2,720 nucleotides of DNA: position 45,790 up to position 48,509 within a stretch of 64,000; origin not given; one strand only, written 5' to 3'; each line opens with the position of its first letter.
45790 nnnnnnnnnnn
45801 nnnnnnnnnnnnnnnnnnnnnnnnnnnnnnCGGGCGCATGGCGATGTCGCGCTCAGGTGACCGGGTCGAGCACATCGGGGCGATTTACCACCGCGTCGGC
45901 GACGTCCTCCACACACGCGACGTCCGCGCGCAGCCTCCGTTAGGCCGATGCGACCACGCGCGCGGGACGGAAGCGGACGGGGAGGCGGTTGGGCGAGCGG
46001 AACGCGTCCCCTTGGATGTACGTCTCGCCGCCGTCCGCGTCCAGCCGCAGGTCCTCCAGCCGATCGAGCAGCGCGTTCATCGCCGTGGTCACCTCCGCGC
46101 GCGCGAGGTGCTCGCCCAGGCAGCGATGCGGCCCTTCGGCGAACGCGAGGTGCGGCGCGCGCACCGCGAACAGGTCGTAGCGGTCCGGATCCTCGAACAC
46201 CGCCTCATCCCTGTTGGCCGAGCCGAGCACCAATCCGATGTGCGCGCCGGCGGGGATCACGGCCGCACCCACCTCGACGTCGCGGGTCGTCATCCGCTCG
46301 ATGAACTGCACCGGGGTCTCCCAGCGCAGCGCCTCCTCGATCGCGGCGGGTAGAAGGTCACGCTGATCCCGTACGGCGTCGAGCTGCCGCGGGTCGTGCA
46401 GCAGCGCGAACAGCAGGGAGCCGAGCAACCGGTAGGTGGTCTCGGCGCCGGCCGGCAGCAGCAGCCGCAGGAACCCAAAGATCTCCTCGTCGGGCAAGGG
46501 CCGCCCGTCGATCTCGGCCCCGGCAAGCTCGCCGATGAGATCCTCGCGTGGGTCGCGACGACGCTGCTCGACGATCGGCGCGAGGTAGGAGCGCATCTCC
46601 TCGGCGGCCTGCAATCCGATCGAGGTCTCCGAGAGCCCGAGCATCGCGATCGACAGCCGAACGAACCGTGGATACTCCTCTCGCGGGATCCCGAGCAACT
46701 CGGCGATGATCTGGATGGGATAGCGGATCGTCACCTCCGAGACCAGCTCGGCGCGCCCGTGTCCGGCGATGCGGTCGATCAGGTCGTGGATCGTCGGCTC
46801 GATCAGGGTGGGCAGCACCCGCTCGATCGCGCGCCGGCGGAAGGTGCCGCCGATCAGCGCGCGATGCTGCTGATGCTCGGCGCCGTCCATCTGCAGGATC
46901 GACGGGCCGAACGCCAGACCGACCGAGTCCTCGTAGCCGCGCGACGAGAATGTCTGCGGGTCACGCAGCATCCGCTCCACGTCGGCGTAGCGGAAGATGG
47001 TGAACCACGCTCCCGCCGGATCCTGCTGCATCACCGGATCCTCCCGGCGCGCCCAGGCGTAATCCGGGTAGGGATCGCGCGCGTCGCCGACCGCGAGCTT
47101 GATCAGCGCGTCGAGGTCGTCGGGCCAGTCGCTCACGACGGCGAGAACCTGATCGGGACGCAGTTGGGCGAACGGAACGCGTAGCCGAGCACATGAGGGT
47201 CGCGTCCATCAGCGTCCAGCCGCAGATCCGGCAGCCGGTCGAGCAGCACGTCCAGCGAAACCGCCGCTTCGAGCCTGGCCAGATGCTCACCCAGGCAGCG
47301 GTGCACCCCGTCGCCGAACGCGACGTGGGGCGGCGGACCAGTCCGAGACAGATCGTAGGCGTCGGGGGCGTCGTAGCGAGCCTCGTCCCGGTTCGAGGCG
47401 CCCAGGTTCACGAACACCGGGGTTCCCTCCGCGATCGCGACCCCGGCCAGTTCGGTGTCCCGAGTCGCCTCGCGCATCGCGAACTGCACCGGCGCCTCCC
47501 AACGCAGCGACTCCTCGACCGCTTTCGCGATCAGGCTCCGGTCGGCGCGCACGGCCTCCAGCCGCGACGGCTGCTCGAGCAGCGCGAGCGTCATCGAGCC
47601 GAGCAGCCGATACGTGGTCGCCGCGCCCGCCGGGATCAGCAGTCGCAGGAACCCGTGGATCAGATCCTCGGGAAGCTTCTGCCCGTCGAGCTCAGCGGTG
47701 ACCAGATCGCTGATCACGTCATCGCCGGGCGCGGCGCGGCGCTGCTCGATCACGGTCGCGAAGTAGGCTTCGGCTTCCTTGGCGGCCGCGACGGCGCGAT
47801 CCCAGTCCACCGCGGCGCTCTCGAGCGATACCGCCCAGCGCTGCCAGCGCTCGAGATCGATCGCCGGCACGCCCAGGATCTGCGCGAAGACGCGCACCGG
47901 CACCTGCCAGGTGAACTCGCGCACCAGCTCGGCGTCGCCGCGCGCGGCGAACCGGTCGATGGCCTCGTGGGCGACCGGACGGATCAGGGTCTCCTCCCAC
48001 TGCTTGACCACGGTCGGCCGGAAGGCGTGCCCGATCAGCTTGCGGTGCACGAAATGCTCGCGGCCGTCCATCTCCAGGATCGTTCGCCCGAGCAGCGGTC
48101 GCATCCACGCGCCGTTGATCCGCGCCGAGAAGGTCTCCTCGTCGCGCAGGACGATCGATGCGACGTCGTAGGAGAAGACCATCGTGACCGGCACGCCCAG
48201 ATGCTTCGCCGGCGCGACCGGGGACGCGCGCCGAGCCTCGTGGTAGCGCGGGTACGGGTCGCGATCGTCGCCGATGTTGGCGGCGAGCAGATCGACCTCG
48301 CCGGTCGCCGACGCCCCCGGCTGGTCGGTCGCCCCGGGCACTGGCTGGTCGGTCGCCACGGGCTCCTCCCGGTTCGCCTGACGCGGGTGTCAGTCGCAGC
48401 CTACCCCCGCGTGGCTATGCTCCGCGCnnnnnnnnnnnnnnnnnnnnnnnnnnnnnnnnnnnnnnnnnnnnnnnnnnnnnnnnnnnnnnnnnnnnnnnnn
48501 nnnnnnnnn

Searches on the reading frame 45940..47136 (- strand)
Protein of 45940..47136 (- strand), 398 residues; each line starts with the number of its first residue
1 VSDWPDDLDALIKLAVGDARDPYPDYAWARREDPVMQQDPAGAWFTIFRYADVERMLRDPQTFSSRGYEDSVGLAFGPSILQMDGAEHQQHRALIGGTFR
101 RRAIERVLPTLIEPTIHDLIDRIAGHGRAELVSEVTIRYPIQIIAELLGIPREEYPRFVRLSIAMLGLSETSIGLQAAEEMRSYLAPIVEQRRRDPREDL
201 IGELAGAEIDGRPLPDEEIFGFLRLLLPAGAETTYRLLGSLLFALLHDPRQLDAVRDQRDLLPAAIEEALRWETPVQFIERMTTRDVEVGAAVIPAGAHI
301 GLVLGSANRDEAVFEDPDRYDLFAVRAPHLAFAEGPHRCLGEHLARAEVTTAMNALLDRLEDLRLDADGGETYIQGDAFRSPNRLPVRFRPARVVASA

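Call 6: search_protein_families(library=pfam, proteins=[window:45940-47136:-], max_evalue=0.001)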
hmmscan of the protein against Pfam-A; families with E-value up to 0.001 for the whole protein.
window:45940-47136:- (398 aa): 1 family
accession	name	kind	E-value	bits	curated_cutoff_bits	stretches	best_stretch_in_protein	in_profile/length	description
PF00067.27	p450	-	3.7e-26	92.4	22.8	1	176-360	211-432/462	Cytochrome P450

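Call 16: search_protein_families(library=ncbifam, proteins=[window:45940-47136:-], max_evalue=0.00001)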
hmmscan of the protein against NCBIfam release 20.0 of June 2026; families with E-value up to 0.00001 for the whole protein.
window:45940-47136:- (398 aa): 9 families
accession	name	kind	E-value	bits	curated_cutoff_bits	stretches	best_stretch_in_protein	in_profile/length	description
TIGR04538.1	P450_cycloAA_1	subfamily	1.8e-59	201.6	500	1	20-389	9-394/395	cytochrome P450, cyclodipeptide synthase-associated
NF045816.1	PentlenlactSyn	equivalog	6.9e-43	146.8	700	1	83-366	86-372/396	pentalenolactone synthase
TIGR04515.1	P450_rel_GT_act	subfamily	2.9e-41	142.1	343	1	16-367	27-366/386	P450-derived glycosyltransferase activator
NF041177.1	Cyp119_Thmprot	equivalog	1.9e-36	125.6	680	1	23-361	2-341/368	cytochrome P450 Cyp119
TIGR04458.1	CYP450_TxtE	equivalog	1.1e-31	109.9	500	1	20-389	11-402/403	4-nitrotryptophan synthase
NF041802.1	P450_SolI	exception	1.6e-25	89.4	850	1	80-364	109-399/424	solanimycin biosynthesis cytochrome P450 SolI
NF050147.1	aminopyruv_ApyO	equivalog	3.7e-14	52.2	525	1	81-366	81-398/444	RiPP biosynthesis cytochrome P450 ApyO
NF051859.1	AlbFlvMonOxTrpSyn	equivalog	1.2e-09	37.3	700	0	181-359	219-426/457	bifunctional albaflavenone monooxygenase/terpene synthase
NF045812.1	PentlenOxigase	equivalog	4.2e-09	35.8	800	1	261-360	301-409/444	pentalenene oxygenase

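Call 25: search_solved_structures(query=window:45940-47136:-, max_evalue=1e-30)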
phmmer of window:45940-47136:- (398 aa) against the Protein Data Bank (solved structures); distinct sequences matched with E-value up to 1e-30: 280 (the best 60 are shown).
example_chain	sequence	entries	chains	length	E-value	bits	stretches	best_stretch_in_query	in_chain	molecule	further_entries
6gmf_A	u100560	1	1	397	2.6e-67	230.8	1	19-390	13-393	Putative cytochrome P450 hydroxylase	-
8vxi_A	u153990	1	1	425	3.1e-63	217.4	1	18-396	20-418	CYP125MRCA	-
8vxg_A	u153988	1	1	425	4.3e-62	213.7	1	21-396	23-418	CYP125MRCA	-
4rm4_A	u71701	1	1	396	3.3e-54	187.7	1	18-359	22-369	Cytochrome P450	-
7y9o_A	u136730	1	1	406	7.6e-54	186.5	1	18-360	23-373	Cytochrome P450 monooxygenase YjiB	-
7y97_A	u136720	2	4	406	1e-52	182.8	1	18-360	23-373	Cytochrome P450 monooxygenase YjiB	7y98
2whw_A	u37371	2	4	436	1.5e-52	182.2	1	16-393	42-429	CYTOCHROME P450 MONOOXYGENASE | CYTOCHROME P450 HYDROXYLASE PIKC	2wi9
2vz7_A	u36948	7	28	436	1.5e-52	182.2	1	16-393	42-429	CYTOCHROME P450 MONOOXYGENASE | CYTOCHROME P450 HYDROXYLASE PIKC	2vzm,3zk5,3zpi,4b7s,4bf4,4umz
2bvj_A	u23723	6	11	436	2.2e-52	181.7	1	16-393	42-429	CYTOCHROME P450 MONOOXYGENASE | CYTOCHROME P450 HYDROXYLASE PIKC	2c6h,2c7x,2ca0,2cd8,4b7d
8gue_A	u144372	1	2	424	2.7e-52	181.4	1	16-393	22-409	Cytochrome P450 monooxygenase PikC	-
7xbm_A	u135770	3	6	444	3.1e-52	181.2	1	16-393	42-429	Cytochrome P450 monooxygenase PikC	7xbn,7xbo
8yhn_A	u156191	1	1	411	5.2e-52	180.5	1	20-367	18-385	Cytochrome P450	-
4z5p_A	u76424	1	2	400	1.6e-51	178.9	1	18-388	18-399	Cytochrome P450 hydroxylase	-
4wpz_A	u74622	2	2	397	2.5e-51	178.2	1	39-386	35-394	Cytochrome P450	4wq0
4ggv_A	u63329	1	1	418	3.3e-51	177.8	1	16-374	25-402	Cytochrome P450 superfamily protein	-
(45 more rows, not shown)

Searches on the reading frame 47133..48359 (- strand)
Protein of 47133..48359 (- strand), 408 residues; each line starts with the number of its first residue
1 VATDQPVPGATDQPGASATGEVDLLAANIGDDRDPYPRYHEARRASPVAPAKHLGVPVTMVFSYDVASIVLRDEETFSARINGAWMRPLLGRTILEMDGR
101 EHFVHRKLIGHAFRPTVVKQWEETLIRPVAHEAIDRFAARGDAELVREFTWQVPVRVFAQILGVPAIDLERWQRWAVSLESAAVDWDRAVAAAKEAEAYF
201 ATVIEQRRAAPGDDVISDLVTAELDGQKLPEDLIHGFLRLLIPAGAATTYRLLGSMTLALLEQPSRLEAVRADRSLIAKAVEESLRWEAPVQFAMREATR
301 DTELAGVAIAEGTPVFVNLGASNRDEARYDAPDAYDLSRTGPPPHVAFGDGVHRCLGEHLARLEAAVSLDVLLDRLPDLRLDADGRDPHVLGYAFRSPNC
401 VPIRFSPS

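Call 6: search_protein_families(library=pfam, proteins=[window:47133-48359:-], max_evalue=0.001)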
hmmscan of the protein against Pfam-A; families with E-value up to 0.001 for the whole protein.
window:47133-48359:- (408 aa): 1 family
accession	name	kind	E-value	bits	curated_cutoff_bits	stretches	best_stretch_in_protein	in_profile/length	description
PF00067.27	p450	-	3.6e-25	89.1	22.8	1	187-375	207-431/462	Cytochrome P450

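Call 16: search_protein_families(library=ncbifam, proteins=[window:47133-48359:-], max_evalue=0.00001)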
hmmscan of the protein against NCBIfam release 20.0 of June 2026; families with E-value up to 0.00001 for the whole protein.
window:47133-48359:- (408 aa): 9 families
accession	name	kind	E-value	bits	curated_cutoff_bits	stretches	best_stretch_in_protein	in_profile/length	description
TIGR04538.1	P450_cycloAA_1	subfamily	1.1e-51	176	500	1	33-384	9-374/395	cytochrome P450, cyclodipeptide synthase-associated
NF045816.1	PentlenlactSyn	equivalog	1.8e-39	135.6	700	1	88-382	77-372/396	pentalenolactone synthase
TIGR04515.1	P450_rel_GT_act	subfamily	4.1e-39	135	343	1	30-382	28-365/386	P450-derived glycosyltransferase activator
NF041177.1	Cyp119_Thmprot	equivalog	1.2e-35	123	680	1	92-374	66-338/368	cytochrome P450 Cyp119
TIGR04458.1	CYP450_TxtE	equivalog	2.2e-34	118.8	500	1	34-403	12-400/403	4-nitrotryptophan synthase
NF041802.1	P450_SolI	exception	1.6e-29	102.6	850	1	94-378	109-397/424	solanimycin biosynthesis cytochrome P450 SolI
NF050147.1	aminopyruv_ApyO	equivalog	4.1e-13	48.8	525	1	58-382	38-398/444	RiPP biosynthesis cytochrome P450 ApyO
NF045812.1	PentlenOxigase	equivalog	8e-10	38.1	800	1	273-375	298-408/444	pentalenene oxygenase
NF051859.1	AlbFlvMonOxTrpSyn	equivalog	1.4e-09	37.1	700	0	213-373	238-424/457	bifunctional albaflavenone monooxygenase/terpene synthase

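Call 26: search_solved_structures(query=window:47133-48359:-, max_evalue=1e-30)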
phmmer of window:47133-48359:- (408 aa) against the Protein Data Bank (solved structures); distinct sequences matched with E-value up to 1e-30: 253 (the best 60 are shown).
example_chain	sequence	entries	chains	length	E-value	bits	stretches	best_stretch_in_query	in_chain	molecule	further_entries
4rm4_A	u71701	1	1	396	6.3e-65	223.3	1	28-379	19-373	Cytochrome P450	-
7y9o_A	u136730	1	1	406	5.5e-61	210.3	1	27-376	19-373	Cytochrome P450 monooxygenase YjiB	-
7y97_A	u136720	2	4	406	1.1e-59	206.1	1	27-376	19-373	Cytochrome P450 monooxygenase YjiB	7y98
8vxi_A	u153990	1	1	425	3.5e-55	191.2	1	92-407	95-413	CYP125MRCA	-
6gmf_A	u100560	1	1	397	2.5e-54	188.3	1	22-405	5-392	Putative cytochrome P450 hydroxylase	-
8vxg_A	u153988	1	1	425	3.5e-54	187.9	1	70-407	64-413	CYP125MRCA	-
4e2p_A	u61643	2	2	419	1.1e-53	186.2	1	61-406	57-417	Cytochrome P450 107B1 (P450CVIIB1)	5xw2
5cje_A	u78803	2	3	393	1.9e-52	182.1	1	32-403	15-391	Cytochrome P450 hydroxylase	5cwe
3ejb_B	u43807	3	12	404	3.4e-52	181.3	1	33-406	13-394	Biotin biosynthesis cytochrome P450-like enzyme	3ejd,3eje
5l90_A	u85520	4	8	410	1.6e-51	179.1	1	34-379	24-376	Cytochrome P450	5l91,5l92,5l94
4ggv_A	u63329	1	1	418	1.3e-50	176.1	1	46-383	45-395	Cytochrome P450 superfamily protein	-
7wex_A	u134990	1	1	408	2e-50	175.5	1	33-382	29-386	Cytochrome P450 hydroxylase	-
4yzr_A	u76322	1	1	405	4.3e-49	171.1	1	94-383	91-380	Polyketide biosynthesis cytochrome P450 PksS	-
3zsn_A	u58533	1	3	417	4.8e-49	171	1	38-383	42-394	P-450-LIKE PROTEIN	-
5uhu_A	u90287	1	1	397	7.4e-49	170.3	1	38-383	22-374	Mycinamicin IV hydroxylase/epoxidase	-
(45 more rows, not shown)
